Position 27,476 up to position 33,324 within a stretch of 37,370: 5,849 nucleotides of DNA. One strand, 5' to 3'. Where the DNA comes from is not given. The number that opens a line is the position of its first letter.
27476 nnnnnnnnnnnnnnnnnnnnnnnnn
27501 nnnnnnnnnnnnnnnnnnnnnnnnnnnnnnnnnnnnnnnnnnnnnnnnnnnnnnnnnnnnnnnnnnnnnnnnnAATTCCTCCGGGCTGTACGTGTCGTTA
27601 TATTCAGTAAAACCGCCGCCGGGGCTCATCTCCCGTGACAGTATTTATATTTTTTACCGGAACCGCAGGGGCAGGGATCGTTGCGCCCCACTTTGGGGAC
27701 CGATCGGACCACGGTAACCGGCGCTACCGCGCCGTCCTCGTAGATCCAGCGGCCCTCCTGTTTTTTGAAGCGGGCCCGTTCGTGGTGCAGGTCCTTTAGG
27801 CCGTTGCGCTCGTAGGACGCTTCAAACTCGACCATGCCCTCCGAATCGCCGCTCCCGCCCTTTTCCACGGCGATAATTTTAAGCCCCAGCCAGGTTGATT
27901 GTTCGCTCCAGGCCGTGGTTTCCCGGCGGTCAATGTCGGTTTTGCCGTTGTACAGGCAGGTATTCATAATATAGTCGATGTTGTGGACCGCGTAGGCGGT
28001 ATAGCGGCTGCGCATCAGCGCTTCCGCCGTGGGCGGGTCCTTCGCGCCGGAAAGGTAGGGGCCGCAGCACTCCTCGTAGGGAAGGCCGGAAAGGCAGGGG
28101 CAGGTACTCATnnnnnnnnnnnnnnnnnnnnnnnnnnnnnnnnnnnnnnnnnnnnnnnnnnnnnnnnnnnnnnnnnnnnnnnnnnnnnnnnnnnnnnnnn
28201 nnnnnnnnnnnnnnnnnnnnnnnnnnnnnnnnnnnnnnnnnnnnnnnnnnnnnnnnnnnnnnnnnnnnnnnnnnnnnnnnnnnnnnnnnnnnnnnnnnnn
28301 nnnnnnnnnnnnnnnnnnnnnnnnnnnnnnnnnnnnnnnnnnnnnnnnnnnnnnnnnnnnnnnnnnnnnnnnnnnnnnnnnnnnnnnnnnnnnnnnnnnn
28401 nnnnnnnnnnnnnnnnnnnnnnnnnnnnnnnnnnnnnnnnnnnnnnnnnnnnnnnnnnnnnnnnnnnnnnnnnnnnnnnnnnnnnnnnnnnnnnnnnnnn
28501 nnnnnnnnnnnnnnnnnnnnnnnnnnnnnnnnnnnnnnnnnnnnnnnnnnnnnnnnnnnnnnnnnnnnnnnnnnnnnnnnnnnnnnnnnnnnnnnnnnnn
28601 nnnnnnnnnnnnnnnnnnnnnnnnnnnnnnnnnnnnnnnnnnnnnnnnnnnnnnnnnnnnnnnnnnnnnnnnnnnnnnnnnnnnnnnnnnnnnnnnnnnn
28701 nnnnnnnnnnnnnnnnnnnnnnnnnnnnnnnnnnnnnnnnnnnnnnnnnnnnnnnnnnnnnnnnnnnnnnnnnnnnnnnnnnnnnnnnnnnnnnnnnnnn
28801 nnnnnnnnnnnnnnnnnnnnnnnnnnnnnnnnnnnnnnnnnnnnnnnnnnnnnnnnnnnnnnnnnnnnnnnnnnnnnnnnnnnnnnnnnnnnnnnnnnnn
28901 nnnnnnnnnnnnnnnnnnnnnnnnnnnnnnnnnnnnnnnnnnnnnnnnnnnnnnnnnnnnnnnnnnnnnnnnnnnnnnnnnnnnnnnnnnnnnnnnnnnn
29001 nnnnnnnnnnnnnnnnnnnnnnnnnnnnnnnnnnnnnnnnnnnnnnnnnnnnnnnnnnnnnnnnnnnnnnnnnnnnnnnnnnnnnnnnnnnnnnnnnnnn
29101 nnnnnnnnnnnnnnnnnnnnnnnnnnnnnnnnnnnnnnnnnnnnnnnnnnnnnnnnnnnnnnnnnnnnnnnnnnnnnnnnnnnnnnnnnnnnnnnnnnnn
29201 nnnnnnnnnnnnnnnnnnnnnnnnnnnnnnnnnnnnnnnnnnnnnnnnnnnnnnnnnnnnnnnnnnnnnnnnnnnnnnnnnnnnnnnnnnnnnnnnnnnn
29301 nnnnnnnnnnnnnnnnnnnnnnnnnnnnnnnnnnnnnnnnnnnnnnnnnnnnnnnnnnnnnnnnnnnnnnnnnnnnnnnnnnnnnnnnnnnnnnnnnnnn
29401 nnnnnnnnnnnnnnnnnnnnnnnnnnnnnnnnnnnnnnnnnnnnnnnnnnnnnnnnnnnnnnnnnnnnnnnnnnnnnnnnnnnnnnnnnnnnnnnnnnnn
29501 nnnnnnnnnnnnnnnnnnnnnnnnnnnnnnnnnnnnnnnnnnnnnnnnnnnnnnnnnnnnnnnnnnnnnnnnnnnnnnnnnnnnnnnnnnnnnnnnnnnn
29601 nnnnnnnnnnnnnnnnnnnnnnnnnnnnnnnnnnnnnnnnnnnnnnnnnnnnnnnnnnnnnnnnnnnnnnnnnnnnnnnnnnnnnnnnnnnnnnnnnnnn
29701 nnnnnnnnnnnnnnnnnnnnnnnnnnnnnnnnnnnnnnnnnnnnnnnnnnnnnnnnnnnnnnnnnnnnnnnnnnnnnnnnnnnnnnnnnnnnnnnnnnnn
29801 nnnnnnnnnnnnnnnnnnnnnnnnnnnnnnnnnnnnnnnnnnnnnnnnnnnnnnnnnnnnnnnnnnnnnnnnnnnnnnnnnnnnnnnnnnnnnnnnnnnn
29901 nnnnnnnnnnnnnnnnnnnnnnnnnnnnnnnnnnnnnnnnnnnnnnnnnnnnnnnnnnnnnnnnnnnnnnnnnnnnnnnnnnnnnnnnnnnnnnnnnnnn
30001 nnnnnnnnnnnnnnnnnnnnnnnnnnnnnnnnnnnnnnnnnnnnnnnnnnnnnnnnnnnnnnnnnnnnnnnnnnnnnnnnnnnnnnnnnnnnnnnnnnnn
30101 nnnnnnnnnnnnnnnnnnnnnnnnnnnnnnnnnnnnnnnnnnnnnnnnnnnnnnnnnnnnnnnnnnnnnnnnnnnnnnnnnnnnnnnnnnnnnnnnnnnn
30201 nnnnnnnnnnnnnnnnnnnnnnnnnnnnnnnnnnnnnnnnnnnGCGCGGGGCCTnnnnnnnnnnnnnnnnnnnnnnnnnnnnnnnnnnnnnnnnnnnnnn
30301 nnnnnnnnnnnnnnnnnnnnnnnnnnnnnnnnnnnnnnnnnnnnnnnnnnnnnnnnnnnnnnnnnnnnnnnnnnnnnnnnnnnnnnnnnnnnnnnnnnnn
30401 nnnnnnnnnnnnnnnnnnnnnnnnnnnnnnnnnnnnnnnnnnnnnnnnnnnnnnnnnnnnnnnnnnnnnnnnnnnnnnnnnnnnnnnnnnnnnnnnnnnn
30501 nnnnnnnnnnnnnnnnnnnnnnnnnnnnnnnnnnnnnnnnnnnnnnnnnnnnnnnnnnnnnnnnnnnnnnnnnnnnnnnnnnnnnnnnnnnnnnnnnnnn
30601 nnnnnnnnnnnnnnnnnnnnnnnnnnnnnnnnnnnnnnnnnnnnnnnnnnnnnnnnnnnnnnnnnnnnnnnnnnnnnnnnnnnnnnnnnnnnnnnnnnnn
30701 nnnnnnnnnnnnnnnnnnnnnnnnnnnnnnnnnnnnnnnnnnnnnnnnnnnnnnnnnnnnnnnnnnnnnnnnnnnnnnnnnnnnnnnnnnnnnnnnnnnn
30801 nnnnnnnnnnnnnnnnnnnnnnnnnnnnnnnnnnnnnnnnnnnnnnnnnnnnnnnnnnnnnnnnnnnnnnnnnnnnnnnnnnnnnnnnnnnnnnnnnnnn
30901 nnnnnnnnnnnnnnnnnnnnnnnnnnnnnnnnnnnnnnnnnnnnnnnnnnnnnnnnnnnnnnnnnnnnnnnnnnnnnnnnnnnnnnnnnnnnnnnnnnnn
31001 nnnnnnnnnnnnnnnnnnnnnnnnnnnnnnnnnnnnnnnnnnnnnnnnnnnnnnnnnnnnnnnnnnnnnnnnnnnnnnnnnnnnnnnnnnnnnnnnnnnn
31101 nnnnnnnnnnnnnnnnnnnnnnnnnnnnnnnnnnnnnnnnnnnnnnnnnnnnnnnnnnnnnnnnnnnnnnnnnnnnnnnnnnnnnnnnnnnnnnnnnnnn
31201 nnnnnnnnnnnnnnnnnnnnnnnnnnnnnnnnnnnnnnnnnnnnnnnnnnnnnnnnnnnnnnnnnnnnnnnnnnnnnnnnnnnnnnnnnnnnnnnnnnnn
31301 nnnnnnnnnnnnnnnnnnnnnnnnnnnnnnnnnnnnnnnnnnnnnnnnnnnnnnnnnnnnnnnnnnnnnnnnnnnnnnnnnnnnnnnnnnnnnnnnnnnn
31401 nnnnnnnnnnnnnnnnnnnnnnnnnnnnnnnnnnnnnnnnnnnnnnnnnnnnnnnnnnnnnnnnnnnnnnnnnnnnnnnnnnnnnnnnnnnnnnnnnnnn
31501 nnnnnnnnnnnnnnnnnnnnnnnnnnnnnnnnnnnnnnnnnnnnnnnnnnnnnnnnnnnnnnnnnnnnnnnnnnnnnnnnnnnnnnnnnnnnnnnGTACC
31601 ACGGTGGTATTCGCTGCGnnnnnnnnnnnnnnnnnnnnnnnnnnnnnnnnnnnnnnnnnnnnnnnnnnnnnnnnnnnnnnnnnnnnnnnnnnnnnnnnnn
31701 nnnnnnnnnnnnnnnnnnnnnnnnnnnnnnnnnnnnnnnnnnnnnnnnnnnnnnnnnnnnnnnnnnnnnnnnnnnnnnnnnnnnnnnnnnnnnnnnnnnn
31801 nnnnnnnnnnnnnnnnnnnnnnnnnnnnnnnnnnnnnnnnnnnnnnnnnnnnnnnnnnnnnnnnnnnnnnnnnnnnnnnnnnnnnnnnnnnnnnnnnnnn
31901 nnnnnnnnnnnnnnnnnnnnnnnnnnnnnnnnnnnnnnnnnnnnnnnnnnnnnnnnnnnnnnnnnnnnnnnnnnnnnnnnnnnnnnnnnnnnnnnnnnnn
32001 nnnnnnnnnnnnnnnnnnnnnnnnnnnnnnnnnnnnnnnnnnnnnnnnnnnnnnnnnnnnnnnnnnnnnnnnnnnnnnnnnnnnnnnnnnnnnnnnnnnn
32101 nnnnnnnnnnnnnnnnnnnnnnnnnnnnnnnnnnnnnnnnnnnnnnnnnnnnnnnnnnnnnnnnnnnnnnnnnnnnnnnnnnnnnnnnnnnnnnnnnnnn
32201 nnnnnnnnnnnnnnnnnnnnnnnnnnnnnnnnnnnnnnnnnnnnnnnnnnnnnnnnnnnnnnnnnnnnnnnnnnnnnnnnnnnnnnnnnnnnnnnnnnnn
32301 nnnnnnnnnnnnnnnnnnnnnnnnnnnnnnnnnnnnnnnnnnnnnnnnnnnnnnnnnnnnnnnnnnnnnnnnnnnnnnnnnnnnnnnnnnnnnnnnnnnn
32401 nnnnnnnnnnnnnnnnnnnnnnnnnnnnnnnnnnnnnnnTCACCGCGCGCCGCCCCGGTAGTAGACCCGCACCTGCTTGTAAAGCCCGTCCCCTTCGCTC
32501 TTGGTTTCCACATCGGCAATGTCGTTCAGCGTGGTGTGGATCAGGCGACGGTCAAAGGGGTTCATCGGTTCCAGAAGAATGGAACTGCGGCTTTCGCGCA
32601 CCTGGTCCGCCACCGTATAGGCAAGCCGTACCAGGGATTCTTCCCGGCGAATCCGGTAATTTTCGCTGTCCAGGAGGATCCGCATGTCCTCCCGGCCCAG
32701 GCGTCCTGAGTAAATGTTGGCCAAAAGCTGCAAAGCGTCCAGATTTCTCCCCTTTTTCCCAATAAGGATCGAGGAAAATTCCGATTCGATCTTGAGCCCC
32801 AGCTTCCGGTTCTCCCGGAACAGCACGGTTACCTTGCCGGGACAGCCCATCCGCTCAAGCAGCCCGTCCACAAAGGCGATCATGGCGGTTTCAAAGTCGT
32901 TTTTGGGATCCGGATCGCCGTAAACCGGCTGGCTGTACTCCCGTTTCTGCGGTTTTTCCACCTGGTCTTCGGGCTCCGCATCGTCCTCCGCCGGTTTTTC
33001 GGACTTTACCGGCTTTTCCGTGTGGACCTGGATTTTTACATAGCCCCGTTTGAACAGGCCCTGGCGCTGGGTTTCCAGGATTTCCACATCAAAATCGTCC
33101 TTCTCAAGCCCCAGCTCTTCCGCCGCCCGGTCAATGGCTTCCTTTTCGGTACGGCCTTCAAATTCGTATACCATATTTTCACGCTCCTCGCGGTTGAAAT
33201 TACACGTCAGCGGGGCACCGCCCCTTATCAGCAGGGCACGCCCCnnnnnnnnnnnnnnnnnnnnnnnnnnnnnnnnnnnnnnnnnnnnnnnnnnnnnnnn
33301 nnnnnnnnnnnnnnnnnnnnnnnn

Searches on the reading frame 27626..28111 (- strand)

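Call 56: search_protein_families(library=pfam, proteins=[window:27626-28111:-], max_evalue=0.01)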
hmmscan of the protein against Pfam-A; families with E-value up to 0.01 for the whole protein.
window:27626-28111:- (161 aa): 2 families
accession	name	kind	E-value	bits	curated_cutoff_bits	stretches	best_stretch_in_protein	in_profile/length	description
PF17775.7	YchJ_M-like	-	1.3e-31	109.8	22.7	1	28-127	1-99/99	YchJ, middle NTF2-like domain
PF02810.21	SEC-C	-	7.1e-16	58.2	20.4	2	143-161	1-19/19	SEC-C motif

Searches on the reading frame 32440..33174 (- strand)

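Call 56: search_protein_families(library=pfam, proteins=[window:32440-33174:-], max_evalue=0.01)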
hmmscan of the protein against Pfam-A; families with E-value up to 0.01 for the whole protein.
window:32440-33174:- (244 aa): 3 families
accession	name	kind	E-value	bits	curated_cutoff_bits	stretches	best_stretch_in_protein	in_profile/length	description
PF01424.28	R3H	-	1.4e-15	57.5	26.8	1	179-238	1-59/60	R3H domain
PF14804.11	Jag_N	-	5.6e-11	43.1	25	1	5-42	1-38/50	Jag N-terminus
PF13083.13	KH_KhpA-B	-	5e-08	33.2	32.1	1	105-161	7-67/73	KhpA/KhpB, KH domain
